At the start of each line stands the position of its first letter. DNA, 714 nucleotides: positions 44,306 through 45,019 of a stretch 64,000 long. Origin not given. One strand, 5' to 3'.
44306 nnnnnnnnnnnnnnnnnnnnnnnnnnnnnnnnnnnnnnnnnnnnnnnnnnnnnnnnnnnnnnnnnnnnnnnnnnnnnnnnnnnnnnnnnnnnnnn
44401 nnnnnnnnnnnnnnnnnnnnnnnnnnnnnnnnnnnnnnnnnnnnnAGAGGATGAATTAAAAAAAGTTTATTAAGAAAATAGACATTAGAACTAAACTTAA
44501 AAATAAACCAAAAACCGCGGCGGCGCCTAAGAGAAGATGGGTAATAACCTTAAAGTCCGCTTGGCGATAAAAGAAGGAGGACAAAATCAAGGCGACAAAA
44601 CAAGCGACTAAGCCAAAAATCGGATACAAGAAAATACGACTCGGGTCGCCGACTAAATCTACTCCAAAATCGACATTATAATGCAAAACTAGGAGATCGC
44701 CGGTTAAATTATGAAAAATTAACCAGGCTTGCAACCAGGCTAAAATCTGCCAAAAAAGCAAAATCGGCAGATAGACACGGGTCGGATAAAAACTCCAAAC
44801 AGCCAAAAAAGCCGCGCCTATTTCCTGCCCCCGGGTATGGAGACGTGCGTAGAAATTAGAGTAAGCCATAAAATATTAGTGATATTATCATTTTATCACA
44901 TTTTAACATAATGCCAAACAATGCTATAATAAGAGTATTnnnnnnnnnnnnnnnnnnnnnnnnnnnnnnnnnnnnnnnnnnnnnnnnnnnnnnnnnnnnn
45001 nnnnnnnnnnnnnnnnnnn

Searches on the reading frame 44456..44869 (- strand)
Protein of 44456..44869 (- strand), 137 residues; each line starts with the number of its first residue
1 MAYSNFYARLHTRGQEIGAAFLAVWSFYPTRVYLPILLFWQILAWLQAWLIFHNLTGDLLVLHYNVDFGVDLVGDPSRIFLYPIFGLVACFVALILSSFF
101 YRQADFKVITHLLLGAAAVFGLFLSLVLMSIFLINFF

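Call 3: search_protein_families(library=pfam, proteins=[window:44456-44869:-], max_evalue=0.1)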
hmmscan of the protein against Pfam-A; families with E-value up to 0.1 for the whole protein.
window:44456-44869:- (137 aa): 0 families
